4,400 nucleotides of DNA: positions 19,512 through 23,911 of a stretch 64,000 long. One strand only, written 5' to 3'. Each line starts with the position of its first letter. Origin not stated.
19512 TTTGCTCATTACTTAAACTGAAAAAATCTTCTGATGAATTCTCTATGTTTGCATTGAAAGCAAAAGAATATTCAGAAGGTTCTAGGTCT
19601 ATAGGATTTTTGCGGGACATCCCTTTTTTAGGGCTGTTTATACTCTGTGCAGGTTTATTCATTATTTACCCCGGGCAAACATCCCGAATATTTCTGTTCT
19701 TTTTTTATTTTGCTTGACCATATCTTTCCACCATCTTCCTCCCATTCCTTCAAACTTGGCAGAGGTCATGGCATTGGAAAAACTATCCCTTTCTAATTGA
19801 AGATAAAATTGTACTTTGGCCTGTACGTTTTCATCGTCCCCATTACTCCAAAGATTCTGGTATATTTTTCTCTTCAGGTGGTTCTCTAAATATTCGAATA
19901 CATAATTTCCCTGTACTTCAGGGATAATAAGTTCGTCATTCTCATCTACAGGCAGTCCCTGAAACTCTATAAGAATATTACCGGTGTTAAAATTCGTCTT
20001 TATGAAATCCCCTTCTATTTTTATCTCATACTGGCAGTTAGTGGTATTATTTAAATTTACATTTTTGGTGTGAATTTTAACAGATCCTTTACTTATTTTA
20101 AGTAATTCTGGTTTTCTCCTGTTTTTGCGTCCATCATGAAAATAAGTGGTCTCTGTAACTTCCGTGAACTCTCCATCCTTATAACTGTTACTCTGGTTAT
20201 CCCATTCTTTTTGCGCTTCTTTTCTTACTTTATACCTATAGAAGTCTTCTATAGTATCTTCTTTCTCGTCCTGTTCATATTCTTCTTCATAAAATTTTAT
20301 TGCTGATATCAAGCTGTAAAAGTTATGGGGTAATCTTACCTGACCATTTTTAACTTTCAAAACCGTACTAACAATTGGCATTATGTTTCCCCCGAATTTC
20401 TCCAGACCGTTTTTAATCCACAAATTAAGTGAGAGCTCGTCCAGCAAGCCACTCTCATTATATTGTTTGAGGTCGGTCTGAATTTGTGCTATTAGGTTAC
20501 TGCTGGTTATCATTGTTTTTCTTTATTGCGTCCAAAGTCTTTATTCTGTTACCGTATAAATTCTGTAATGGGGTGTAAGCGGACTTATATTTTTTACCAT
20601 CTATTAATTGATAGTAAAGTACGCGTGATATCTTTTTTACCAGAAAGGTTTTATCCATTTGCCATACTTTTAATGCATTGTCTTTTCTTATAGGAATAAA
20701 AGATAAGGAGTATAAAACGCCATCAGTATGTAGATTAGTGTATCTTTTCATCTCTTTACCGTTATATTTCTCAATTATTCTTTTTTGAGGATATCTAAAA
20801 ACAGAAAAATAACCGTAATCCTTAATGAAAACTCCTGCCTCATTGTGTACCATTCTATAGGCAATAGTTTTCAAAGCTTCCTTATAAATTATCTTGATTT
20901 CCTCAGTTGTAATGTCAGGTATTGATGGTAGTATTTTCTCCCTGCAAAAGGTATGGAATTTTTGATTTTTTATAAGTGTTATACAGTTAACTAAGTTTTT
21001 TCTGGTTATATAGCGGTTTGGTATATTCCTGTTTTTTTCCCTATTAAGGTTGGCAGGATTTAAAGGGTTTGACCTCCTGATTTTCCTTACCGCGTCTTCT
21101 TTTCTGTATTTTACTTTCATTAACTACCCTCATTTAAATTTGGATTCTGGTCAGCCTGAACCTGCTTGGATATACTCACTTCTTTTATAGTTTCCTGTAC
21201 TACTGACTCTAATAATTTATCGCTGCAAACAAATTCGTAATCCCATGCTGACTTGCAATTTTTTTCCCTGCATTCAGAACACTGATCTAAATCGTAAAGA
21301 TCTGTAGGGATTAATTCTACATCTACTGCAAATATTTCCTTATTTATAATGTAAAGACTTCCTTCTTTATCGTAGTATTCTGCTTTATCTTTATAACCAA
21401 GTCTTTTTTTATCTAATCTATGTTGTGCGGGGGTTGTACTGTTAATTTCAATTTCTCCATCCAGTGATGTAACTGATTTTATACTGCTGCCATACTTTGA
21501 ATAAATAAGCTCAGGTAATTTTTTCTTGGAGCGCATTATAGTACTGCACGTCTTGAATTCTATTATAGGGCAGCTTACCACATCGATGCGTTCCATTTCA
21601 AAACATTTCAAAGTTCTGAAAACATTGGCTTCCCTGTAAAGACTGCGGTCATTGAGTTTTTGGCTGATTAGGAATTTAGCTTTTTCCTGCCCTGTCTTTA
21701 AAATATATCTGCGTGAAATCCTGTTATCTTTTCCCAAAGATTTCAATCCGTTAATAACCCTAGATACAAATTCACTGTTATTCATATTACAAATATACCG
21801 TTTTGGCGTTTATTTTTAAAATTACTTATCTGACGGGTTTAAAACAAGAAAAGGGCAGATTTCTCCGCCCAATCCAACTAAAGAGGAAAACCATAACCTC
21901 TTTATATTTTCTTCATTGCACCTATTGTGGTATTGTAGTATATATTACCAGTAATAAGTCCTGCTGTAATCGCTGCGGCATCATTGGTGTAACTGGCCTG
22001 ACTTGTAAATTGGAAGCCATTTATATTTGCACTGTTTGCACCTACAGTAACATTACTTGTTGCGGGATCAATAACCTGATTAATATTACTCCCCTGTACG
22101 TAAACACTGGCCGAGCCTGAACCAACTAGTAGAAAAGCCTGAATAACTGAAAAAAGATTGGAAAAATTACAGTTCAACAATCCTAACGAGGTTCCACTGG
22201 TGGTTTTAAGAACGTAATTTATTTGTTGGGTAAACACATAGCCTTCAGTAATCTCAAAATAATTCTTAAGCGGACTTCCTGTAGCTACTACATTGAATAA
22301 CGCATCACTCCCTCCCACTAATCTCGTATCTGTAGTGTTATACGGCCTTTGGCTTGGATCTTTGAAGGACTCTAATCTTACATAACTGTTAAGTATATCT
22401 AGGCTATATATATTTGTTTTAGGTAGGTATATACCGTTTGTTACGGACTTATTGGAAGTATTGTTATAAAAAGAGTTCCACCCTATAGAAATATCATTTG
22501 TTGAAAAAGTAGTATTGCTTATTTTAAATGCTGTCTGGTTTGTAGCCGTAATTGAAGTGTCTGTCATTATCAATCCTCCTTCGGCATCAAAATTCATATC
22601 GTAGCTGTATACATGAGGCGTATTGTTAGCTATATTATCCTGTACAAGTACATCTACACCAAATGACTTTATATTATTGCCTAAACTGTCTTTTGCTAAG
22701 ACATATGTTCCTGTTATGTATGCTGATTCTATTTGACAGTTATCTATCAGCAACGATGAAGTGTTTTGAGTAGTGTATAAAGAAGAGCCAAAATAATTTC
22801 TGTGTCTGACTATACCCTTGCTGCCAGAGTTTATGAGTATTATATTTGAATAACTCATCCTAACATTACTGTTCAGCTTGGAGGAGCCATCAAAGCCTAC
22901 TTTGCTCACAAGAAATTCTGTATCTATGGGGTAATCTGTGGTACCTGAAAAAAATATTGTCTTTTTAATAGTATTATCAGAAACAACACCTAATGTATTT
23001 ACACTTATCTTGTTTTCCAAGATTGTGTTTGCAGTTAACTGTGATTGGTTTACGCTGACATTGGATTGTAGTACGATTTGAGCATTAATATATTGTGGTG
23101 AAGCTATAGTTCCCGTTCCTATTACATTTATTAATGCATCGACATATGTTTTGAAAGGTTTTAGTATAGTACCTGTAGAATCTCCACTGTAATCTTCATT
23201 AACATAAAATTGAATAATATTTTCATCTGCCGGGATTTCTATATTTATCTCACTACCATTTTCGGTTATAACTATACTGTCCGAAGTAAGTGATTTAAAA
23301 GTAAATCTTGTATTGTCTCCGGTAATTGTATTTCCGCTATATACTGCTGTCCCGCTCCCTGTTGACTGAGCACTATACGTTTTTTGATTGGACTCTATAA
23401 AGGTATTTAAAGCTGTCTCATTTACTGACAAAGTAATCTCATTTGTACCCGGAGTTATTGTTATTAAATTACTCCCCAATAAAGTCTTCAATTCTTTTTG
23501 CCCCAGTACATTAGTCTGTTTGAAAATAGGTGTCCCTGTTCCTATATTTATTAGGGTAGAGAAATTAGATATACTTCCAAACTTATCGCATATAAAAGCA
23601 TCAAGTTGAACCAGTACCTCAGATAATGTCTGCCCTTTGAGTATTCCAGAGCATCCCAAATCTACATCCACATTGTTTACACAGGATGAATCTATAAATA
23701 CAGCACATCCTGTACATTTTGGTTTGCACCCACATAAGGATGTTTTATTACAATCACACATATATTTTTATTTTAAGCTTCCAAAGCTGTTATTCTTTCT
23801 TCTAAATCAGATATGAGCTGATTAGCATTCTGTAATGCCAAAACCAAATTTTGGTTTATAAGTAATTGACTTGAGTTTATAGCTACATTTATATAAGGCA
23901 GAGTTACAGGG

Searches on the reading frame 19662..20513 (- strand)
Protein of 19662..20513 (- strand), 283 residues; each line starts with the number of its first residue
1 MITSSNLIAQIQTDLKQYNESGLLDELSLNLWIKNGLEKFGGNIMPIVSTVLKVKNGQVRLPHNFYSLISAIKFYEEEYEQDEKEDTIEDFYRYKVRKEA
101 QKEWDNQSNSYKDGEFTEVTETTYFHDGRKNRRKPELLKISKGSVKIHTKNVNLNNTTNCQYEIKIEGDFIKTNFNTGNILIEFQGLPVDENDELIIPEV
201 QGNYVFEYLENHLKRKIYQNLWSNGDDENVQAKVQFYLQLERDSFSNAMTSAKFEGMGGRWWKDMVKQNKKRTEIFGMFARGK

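Call 40: search_protein_families(library=pfam, proteins=[window:19662-20513:-], max_evalue=0.01)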
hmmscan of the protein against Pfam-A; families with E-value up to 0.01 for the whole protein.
window:19662-20513:- (283 aa): 1 family
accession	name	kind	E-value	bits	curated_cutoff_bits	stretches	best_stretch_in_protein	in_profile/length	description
PF24228.1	CrAss_Ring_1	-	2.9e-09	37.2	27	1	2-226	6-205/272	Phage tail ring protein 1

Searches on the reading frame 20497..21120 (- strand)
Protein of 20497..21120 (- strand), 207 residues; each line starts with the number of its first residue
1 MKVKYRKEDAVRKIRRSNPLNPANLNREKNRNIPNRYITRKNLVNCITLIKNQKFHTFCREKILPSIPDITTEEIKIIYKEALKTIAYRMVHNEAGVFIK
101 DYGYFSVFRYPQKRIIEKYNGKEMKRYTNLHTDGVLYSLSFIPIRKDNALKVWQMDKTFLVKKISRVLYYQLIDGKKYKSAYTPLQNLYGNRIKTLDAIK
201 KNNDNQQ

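Call 40: search_protein_families(library=pfam, proteins=[window:20497-21120:-], max_evalue=0.01)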
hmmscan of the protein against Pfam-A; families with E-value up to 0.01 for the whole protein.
window:20497-21120:- (207 aa): 0 families

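Call 41: search_protein_families(library=phrogs, proteins=[window:20497-21120:-], max_evalue=0.01)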
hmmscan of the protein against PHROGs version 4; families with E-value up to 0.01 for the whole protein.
window:20497-21120:- (207 aa): 1 family
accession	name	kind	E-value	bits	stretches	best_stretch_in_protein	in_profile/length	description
phrog_35389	-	unknown function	2.6e-09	38.4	1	86-194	53-158/163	-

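Call 43: search_solved_structures(query=window:20497-21120:-, max_evalue=1)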
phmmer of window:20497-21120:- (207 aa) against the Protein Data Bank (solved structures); distinct sequences matched with E-value up to 1: 1.
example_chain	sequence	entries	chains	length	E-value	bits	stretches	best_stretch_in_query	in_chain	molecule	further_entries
3k1j_A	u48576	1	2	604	0.18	14.8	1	6-150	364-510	ATP-dependent protease Lon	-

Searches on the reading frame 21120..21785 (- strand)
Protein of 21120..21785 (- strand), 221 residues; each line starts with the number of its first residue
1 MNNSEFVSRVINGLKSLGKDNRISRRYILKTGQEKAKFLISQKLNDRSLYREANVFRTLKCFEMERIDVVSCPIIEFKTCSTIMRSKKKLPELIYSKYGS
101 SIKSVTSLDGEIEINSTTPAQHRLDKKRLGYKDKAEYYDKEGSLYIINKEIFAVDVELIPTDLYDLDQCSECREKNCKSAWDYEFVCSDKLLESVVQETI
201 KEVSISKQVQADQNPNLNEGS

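Call 10: search_protein_families(library=phrogs, proteins=[window:21120-21785:-], max_evalue=0.001)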
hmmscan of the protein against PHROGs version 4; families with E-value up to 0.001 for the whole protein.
window:21120-21785:- (221 aa): 1 family
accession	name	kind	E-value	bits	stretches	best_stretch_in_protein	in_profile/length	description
phrog_9863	-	head and packaging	1.1e-36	127.6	1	5-218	6-230/236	virion structural protein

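Call 11: search_protein_families(library=pfam, proteins=[window:21120-21785:-], max_evalue=0.001)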
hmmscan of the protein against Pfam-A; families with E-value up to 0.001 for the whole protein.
window:21120-21785:- (221 aa): 1 family
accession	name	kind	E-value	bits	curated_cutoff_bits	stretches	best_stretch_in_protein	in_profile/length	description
PF25702.1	CrAss_Ring_2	-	1.7e-26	93.7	27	1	5-218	1-207/210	Phage tail ring protein 2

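Call 51: find_related_loci(query=window:21120-21785:-, collection=metagenome_contigs, flank=10000)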
Query window:21120-21785:- (221 aa) in metagenome_contigs; peptide patterns used: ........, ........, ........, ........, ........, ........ (x = any residue, [..] = any of these).
87 stretches matched a pattern; 2 encode a relative of the query (tblastn E <= 1e-3); 2 distinct loci.
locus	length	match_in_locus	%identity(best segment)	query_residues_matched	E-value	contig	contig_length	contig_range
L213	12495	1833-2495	100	1-221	2e-149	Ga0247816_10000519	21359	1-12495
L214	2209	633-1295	43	1-218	1e-55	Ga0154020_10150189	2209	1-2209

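Call 53: find_homologous_proteins(query=window:21120-21785:-, max_evalue=1e-10)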
Query window:21120-21785:- (221 aa): 133 proteins with E <= 1e-10 among 226 candidates; the best 120 are listed.
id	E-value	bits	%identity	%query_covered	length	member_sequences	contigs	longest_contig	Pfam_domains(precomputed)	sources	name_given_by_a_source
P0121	9.0e-140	481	100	100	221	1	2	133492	PF25702.2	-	-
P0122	2.3e-89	317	65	100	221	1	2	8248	PF25702.2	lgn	-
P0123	7.0e-88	312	65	100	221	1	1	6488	PF25702.2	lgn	-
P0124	3.2e-87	310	64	100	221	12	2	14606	PF25702.2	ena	-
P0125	3.9e-87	309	62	100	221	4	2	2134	PF25702.2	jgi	jgi:hypothetical protein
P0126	8.7e-87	308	64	100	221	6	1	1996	PF25702.2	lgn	-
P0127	1.6e-86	307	63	100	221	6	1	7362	PF25702.2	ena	-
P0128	2.9e-86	307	64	100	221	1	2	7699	PF25702.2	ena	-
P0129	4.6e-86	306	62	100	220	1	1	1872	PF25702.2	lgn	-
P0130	1.6e-85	304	64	100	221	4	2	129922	PF25702.2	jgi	jgi:hypothetical protein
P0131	1.9e-85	304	63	100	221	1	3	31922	PF25702.2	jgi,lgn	jgi:hypothetical protein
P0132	2.0e-84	301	62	100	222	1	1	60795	PF25702.2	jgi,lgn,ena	-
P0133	4.2e-83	296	59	100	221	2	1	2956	PF25702.2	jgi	jgi:hypothetical protein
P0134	3.4e-82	293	61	99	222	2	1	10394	PF25702.2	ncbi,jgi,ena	jgi:hypothetical protein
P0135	7.6e-81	289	60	99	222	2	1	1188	PF25702.2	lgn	-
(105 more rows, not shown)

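Call 62: find_encoding_contigs(protein=P0130, flank=10000, max_places=1)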
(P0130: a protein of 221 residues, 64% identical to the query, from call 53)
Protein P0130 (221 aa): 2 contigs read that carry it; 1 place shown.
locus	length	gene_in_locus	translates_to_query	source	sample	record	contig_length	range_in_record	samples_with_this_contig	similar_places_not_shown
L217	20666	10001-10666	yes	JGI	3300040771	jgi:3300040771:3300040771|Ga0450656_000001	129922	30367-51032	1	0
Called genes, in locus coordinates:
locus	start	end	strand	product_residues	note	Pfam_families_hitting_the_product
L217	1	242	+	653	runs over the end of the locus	-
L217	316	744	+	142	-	-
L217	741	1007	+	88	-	-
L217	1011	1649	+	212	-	PF01471:PG_binding_1 (weak)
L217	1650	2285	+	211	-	-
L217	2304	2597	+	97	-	-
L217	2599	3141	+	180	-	-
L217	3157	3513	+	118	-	-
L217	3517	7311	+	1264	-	-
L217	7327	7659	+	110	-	-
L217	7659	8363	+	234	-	-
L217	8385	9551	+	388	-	-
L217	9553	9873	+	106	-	-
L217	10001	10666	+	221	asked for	PF25702:CrAss_Ring_2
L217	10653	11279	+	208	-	-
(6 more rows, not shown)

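Call 63: find_encoding_contigs(protein=P0124, flank=10000, max_places=1)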
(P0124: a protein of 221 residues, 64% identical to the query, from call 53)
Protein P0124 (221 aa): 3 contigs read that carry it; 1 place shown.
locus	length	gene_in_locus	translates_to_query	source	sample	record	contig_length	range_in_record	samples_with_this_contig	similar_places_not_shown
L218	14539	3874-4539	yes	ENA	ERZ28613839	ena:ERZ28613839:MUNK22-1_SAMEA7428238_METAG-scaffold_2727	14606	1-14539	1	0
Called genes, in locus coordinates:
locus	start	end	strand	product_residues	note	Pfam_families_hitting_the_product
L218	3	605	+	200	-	?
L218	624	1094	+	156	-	PF00188:CAP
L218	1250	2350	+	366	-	-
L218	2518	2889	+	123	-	-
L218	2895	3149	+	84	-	-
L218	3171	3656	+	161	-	-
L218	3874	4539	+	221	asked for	PF25702:CrAss_Ring_2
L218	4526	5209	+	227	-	-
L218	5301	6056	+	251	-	-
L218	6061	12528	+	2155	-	PF25731:crAss_MUZ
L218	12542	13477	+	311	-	-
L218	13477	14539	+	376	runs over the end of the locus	?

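Call 64: find_encoding_contigs(protein=P0132, flank=10000, max_places=1)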
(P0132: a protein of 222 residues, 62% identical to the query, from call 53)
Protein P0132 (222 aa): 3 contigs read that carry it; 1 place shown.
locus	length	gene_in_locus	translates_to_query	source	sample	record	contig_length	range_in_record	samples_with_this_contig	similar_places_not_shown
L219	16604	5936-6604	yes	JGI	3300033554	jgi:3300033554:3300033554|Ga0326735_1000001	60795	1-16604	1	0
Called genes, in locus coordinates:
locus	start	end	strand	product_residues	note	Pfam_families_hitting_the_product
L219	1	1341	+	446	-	?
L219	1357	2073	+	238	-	-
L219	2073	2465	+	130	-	-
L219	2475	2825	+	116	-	-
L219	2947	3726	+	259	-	-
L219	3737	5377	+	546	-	-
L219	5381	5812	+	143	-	-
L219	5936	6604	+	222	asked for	PF25702:CrAss_Ring_2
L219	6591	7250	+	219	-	-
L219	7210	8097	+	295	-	PF24228:CrAss_Ring_1 (weak)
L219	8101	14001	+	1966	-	-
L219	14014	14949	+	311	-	-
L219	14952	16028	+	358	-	PF01464:SLT (weak)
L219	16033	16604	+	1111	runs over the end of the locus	-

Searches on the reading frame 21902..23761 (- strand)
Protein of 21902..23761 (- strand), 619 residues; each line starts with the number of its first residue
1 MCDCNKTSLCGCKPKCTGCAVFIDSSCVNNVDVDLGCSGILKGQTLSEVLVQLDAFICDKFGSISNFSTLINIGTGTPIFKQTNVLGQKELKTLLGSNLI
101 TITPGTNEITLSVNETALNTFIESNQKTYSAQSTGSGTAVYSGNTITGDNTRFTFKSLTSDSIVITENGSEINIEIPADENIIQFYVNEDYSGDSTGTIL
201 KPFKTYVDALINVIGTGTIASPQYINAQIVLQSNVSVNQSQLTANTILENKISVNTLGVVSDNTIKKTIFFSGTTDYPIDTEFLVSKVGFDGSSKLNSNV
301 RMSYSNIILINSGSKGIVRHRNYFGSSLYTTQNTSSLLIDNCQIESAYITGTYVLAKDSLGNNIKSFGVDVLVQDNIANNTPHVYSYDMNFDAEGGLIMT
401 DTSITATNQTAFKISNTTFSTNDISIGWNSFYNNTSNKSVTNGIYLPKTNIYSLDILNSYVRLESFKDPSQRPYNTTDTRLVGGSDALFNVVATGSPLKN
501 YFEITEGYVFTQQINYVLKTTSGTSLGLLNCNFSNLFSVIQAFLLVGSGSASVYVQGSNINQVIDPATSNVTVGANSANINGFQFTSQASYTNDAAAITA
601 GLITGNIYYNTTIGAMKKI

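Call 10: search_protein_families(library=phrogs, proteins=[window:21902-23761:-], max_evalue=0.001)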
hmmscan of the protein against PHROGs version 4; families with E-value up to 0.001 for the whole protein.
window:21902-23761:- (619 aa): 2 families
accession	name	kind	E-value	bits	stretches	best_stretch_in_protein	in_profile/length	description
phrog_35342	-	tail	5.1e-08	33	1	7-234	11-236/469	tail fiber protein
phrog_15051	-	unknown function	1.6e-06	27.8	1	62-619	88-663/663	-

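Call 11: search_protein_families(library=pfam, proteins=[window:21902-23761:-], max_evalue=0.001)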
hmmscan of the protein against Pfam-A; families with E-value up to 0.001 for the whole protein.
window:21902-23761:- (619 aa): 0 families
